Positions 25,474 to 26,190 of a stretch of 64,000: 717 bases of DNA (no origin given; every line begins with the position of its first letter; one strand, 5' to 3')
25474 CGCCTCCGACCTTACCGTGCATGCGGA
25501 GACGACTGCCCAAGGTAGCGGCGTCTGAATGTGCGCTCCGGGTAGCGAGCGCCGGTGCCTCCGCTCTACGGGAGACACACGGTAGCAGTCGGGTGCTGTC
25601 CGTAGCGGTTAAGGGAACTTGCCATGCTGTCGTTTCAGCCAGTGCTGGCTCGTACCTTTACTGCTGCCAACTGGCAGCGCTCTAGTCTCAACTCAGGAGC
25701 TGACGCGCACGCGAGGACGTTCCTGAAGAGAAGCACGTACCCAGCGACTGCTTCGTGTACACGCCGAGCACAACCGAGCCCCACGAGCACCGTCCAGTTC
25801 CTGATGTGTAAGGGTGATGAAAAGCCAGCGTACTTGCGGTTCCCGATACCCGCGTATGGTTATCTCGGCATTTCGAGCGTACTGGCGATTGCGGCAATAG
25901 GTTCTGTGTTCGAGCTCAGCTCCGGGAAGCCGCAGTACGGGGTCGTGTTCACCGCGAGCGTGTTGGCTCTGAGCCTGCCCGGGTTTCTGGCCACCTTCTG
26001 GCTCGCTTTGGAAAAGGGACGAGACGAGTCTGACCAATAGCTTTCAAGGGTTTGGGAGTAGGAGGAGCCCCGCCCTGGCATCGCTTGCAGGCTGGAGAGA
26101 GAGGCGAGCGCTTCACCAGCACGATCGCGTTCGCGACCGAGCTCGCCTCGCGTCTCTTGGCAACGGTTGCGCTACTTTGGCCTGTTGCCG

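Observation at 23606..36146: Two ~1.6-kb near-identical inverted repeats bracket a 9.3-kb segment carrying the redox gene trio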

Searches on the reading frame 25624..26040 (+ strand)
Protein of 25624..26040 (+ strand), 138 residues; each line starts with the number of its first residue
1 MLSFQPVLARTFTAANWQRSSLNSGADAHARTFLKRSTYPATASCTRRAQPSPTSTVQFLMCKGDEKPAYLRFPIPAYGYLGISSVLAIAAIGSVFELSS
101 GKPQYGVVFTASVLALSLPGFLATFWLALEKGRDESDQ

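Call 8: search_protein_families(library=pfam, proteins=[window:25624-26040:+], max_evalue=0.01)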
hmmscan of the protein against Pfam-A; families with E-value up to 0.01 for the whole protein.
window:25624-26040:+ (138 aa): 0 families

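Call 52: find_encoding_contigs(protein=window:25624-26040:+, flank=6000, max_places=10)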
Protein window:25624-26040:+ (138 aa): 23 contigs read that carry it; 10 places shown.
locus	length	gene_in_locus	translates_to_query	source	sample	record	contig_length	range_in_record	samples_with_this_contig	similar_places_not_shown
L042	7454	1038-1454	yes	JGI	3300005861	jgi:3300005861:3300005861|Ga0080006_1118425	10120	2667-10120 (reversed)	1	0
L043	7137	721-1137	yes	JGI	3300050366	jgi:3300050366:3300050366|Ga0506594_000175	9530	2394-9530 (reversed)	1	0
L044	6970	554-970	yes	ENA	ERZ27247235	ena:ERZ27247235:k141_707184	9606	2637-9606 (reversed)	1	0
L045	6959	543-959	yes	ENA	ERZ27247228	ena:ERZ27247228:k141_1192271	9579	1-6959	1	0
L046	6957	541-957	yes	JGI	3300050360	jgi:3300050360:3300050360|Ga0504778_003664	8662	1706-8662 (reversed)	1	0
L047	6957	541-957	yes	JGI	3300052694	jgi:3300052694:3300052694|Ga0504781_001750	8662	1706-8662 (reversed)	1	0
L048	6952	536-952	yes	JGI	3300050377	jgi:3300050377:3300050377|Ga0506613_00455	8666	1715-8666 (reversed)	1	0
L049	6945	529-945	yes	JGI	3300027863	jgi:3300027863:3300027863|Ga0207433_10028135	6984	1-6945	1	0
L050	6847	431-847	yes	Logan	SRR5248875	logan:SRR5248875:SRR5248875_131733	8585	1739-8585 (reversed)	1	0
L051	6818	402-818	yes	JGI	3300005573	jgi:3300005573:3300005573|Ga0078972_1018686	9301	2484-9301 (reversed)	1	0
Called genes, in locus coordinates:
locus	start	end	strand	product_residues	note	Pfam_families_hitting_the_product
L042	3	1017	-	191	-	?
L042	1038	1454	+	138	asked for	-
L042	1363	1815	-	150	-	-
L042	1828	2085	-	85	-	-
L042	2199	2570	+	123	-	-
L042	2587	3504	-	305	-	-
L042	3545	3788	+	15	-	-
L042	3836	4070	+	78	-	-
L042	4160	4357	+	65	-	-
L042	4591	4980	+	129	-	-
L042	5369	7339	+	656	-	PF00258:Flavodoxin_1, PF00667:FAD_binding_1, PF00175:NAD_binding_1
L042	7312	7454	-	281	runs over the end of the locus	-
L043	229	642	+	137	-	PF00061:Lipocalin, PF08212:Lipocalin_2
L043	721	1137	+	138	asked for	-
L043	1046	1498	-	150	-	-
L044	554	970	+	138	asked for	-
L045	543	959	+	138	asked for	-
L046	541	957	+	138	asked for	-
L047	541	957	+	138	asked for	-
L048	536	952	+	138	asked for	-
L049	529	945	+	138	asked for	-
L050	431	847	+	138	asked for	-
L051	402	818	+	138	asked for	-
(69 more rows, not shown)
